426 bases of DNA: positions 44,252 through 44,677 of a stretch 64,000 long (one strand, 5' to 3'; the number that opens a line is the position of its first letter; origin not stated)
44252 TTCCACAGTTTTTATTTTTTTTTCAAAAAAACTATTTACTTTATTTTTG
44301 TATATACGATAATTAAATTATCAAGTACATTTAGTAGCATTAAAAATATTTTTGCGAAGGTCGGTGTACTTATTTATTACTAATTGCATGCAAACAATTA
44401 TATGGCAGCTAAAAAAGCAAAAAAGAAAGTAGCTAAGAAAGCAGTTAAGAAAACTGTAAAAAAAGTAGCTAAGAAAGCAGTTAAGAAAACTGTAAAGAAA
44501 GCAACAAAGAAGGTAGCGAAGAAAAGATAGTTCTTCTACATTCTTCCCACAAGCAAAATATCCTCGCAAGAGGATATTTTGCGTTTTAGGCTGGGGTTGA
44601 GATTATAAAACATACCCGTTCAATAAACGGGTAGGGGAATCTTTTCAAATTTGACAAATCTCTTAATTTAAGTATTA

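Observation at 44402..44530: Unannotated 42-aa Lys/Ala-rich histone-H1-like protein with an internal tandem duplication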

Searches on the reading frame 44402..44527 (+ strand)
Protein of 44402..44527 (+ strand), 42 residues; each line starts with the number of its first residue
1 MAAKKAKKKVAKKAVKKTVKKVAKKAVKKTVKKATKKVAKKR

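Call 10: search_protein_families(library=pfam, proteins=[window:44402-44527:+], max_evalue=1)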
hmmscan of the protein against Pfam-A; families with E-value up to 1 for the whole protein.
seq(42 aa): 2 families
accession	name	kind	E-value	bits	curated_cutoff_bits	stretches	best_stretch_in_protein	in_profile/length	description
PF14850.11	Pro_dh-DNA_bdg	-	0.63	11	27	1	6-40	76-110/112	DNA-binding domain of Proline dehydrogenase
PF22734.1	NNH2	-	0.81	9.8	27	1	2-38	5-41/181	NACHT N-terminal Helical domain 2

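Call 11: search_protein_families(library=ncbifam, proteins=[window:44402-44527:+], max_evalue=1)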
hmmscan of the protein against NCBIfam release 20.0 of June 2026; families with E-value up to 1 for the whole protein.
seq(42 aa): 1 family
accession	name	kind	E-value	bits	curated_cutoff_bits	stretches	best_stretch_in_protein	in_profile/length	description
NF011889.0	PRK15362.1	equivalog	0.32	9.7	540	1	4-40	331-367/476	type III secretion system translocon protein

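Call 12: find_encoding_contigs(protein=window:44402-44527:+, flank=5000)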
Protein seq(42 aa) (42 aa): no gene with exactly this product is on record in the collection.

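Call 14: find_encoding_contigs(protein=P0001, flank=3000, max_places=3)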
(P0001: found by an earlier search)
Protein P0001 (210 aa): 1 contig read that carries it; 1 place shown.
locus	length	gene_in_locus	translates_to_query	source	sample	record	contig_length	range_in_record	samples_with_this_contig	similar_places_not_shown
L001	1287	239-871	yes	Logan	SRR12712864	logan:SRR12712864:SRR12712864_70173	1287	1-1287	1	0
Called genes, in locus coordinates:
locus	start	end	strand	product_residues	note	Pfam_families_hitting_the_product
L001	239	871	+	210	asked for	-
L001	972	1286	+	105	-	?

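Call 17: find_homologous_proteins(query=window:44402-44527:+, max_evalue=0.001)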
Query seq(42 aa): 4091 candidates shared short words with the query, none scored E <= 0.001.

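Call 34: find_homologous_proteins(query=A2, max_evalue=10)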
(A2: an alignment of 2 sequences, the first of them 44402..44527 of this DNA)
Query A2 (2 sequences) (42 aa, profile of the alignment): 148 proteins with E <= 10 among 8000 candidates; the best 120 are listed.
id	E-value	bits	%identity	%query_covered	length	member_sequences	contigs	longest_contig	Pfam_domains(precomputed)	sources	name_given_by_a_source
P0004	5.3e-4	38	-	-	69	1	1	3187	-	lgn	-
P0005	7.6e-4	37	-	-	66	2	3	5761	-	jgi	jgi:hypothetical protein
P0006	3.2e-3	35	-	-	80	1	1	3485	-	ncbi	-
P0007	3.3e-3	35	-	-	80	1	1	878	-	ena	-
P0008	4.5e-3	35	-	-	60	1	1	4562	-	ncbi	-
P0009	5.1e-3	35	-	-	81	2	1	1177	-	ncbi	-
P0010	5.5e-3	35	-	-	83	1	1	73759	-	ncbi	-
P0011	6.2e-3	34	-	-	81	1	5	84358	-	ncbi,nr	ncbi:MAG: hypothetical protein A2Y03_03130 [Omnitrophica WOR_2 bacterium GWF2_38_59]|nr:MAG: hypothe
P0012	1.3e-2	33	-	-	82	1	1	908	-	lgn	-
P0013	1.4e-2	33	-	-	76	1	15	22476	-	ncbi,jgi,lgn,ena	jgi:hypothetical protein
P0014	4.3e-2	32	-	-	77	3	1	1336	-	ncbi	-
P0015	7.4e-2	31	-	-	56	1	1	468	-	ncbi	-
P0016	9.7e-2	31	-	-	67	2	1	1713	-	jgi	-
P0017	1.2e-1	30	-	-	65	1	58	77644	-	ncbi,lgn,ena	-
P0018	1.6e-1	30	-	-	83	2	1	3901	-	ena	-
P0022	2.4e-1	29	-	-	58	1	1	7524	-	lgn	-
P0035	5.0e-1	28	-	-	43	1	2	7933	-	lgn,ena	-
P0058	1.1e+0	27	-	-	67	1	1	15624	-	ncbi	-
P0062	1.2e+0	27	48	50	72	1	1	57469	-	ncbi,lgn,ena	-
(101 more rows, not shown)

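Call 37: find_encoding_contigs(protein=P0017, flank=4000, max_places=3)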
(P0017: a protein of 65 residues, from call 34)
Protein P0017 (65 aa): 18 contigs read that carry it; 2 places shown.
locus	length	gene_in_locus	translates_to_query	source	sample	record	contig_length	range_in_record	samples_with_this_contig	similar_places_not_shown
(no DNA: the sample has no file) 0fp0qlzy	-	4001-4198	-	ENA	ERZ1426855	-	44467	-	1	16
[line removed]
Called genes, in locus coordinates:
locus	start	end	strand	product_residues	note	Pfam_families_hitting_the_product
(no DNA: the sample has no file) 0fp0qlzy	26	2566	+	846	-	PF26449:DUF8128, PF02534:T4SS-DNA_transf (faint), PF12696:TraG-D_C (faint), PF10412:TrwB_AAD_bind (faint)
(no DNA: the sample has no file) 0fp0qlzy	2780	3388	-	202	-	-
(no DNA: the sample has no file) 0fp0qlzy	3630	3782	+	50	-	-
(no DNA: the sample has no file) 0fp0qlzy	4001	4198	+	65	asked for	-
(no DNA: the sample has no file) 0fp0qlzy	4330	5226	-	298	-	-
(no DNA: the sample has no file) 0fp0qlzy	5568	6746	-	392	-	PF17827:PrmC_N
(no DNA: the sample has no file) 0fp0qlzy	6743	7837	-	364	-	PF03462:PCRF, PF00472:RF-1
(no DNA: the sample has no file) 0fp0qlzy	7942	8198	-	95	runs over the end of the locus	PF01197:Ribosomal_L31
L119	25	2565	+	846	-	PF26449:DUF8128, PF02534:T4SS-DNA_transf (faint), PF12696:TraG-D_C (faint), PF10412:TrwB_AAD_bind (faint)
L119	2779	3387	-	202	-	-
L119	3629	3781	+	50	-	-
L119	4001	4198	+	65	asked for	-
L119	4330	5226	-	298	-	-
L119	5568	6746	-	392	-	PF17827:PrmC_N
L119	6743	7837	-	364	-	PF03462:PCRF, PF00472:RF-1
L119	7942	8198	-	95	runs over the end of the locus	PF01197:Ribosomal_L31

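Call 38: find_encoding_contigs(protein=P0013, flank=4000, max_places=3)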
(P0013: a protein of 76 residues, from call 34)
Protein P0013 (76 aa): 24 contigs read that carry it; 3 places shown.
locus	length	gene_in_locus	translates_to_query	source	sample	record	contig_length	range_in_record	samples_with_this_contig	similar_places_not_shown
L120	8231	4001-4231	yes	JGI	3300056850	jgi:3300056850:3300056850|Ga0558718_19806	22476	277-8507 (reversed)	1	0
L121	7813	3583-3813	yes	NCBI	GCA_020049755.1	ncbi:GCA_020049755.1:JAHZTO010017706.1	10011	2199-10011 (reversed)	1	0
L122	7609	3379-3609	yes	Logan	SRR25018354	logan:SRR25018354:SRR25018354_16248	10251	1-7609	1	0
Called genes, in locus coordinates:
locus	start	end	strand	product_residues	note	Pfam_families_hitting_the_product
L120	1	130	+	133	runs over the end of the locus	-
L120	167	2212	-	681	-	PF17876:CSD2 (faint), PF00773:RNB, PF00575:S1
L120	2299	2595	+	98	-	PF00886:Ribosomal_S16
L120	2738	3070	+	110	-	PF13083:KH_KhpA-B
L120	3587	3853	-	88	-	PF01022:HTH_5 (weak)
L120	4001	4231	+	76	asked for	-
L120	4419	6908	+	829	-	PF07517:SecA_DEAD, PF01043:SecA_PP_bind, PF21090:P-loop_SecA, PF07516:SecA_SW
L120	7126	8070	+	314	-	PF02230:Abhydrolase_2 (faint), PF20434:BD-FAE, PF00561:Abhydrolase_1 (faint), PF07859:Abhydrolase_3, PF12146:Hydrolase_4 (faint), PF00326:Peptidase_S9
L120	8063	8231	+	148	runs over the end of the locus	?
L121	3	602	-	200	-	?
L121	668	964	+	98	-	PF00886:Ribosomal_S16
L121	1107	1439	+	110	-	PF13083:KH_KhpA-B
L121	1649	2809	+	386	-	-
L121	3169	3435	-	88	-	PF01022:HTH_5 (weak)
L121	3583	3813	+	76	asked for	-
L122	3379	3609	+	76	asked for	-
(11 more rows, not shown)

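Call 41: find_encoding_contigs(protein=P0058, flank=4000, max_places=2)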
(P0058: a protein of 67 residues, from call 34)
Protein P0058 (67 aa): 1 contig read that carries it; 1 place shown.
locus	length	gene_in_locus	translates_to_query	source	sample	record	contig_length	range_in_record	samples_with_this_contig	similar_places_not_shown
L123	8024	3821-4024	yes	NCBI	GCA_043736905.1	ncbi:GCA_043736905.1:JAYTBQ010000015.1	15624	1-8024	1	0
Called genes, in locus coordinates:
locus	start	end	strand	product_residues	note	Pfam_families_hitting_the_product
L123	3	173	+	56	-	?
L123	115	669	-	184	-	PF00011:HSP20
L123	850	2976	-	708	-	PF00133:tRNA-synt_1, PF09334:tRNA-synt_1g, PF08264:Anticodon_1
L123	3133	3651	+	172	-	PF00856:SET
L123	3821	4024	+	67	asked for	-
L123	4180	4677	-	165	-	PF20617:DUF6803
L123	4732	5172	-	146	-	-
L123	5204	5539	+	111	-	-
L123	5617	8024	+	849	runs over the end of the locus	PF07517:SecA_DEAD, PF01043:SecA_PP_bind, PF21090:P-loop_SecA, PF07516:SecA_SW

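Call 42: find_encoding_contigs(protein=P0005, flank=4000, max_places=2)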
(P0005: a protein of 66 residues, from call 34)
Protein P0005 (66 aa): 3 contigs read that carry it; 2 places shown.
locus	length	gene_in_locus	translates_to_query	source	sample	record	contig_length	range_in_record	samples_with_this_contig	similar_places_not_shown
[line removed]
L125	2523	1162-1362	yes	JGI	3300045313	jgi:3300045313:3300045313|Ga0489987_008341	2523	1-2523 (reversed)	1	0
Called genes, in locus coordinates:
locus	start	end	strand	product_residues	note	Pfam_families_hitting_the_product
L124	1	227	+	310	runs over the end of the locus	PF00266:Aminotran_5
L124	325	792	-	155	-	-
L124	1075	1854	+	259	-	PF02861:Clp_N, PF13191:AAA_16 (weak), PF23569:NBD_SMAX1 (weak)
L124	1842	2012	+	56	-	-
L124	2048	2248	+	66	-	-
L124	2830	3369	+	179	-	PF13238:AAA_18 (faint)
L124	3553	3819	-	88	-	PF12840:HTH_20 (weak), PF01022:HTH_5 (weak)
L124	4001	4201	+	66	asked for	-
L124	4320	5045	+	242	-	?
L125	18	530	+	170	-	PF13238:AAA_18 (faint)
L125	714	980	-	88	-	PF12840:HTH_20 (weak), PF01022:HTH_5 (weak)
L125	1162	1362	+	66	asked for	-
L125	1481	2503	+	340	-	PF07517:SecA_DEAD, PF01043:SecA_PP_bind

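Call 43: find_encoding_contigs(protein=P0022, flank=4000, max_places=2)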
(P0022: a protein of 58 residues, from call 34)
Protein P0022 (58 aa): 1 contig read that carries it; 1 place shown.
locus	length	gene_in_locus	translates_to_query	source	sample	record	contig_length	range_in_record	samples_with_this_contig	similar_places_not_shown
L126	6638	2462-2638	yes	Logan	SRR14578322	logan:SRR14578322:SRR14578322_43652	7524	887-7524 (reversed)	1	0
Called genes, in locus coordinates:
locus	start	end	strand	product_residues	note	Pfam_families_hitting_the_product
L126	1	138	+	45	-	?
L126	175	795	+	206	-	PF04321:RmlD_sub_bind (weak), PF01370:Epimerase, PF16363:GDP_Man_Dehyd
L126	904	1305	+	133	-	PF16363:GDP_Man_Dehyd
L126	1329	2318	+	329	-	PF01370:Epimerase, PF04321:RmlD_sub_bind (weak), PF16363:GDP_Man_Dehyd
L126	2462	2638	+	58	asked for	-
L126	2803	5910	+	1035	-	PF01835:MG2 (faint), PF10342:Kre9_KNH (weak)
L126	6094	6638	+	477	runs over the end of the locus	?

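Call 44: find_encoding_contigs(protein=P0062, flank=4000, max_places=2)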
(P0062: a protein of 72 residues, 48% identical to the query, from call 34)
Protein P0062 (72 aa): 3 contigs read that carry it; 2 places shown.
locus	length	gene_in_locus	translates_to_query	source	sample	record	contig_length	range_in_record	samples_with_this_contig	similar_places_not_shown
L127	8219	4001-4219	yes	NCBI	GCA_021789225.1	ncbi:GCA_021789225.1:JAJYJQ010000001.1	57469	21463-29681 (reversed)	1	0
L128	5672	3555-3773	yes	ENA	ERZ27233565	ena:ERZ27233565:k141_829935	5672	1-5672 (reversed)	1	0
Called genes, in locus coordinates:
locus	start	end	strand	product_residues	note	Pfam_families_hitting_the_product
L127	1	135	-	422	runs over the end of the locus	PF01943:Polysacc_synt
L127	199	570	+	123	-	PF04221:RelB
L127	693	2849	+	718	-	PF04932:Wzy_C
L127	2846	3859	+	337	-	PF01565:FAD_binding_4, PF02873:MurB_C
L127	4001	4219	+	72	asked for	-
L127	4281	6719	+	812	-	-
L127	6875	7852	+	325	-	PF01018:GTP1_OBG, PF01926:MMR_HSR1, PF02421:FeoB_N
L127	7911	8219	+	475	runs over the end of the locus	PF02934:GatB_N, PF02637:GatB_Yqey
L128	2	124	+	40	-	?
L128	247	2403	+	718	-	PF04932:Wzy_C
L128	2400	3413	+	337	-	PF01565:FAD_binding_4, PF02873:MurB_C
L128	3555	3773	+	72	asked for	-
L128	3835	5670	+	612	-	?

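Call 48: find_encoding_contigs(protein=P0004, flank=3000, max_places=1)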
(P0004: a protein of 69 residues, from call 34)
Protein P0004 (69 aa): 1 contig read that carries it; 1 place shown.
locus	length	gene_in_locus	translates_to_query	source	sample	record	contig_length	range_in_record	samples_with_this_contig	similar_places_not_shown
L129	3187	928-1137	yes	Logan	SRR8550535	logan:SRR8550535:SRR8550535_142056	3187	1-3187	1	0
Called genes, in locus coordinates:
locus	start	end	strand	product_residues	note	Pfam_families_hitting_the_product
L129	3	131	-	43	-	?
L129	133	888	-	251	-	-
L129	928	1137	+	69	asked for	-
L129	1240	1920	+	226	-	PF03167:UDG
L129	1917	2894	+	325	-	PF01761:DHQ_synthase, PF24621:DHQS_C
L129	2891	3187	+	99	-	?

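Call 49: find_encoding_contigs(protein=P0006, flank=3000, max_places=1)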
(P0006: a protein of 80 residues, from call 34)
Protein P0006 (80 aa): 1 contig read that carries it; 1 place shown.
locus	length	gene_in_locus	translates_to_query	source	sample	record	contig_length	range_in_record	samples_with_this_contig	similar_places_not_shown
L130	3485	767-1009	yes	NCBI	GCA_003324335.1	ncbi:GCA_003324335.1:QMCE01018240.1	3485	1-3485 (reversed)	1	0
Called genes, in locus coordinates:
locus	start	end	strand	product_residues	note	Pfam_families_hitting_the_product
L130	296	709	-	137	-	-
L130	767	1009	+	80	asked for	-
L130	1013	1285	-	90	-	-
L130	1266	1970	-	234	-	-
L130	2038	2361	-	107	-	-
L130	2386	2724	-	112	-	-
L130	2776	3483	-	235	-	?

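Call 50: find_encoding_contigs(protein=P0035, flank=3000, max_places=1)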
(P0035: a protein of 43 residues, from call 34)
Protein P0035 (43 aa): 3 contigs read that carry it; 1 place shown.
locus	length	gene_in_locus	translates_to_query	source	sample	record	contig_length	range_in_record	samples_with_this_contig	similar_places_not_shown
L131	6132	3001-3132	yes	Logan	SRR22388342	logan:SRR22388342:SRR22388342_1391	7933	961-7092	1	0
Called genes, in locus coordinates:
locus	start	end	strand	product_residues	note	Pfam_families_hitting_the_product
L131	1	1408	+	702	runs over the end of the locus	PF04932:Wzy_C, PF13424:TPR_12 (faint), PF13432:TPR_16 (faint), PF14559:TPR_19 (faint), PF13429:TPR_15 (weak), PF23914:TPR_CcmH_CycH, PF00515:TPR_1 (weak), PF13181:TPR_8 (weak), +4 more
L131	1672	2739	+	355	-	PF01565:FAD_binding_4, PF02873:MurB_C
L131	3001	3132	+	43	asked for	-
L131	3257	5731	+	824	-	PF07517:SecA_DEAD, PF01043:SecA_PP_bind, PF21090:P-loop_SecA, PF07516:SecA_SW, PF02810:SEC-C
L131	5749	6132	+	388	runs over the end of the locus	PF00557:Peptidase_M24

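Call 52: search_solved_structures(query=window:44402-44527:+, max_evalue=10, show_alignments=3)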
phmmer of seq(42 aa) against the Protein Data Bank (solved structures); distinct sequences matched with E-value up to 10: 0.

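Call 62: predict_structure(alignment_id=A3)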
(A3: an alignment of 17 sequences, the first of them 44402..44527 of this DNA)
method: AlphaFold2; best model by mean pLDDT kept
length: 42 residues; sequences in the alignment: 17
mean_pLDDT: 86.4   pTM: 0.42
mean pLDDT of the five models: 86.4, 83.9, 83.7, 83.1, 81.2
residues with pLDDT >= 90: 22; 70-90: 17; 50-70: 3; < 50: 0
segments of 3 or more residues with pLDDT < 50: none
pLDDT, mean of each block of 10 residues (from residue 1): 77 91 92 88 70
secondary structure, 60 per line:
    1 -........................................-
elements in order: H2-41
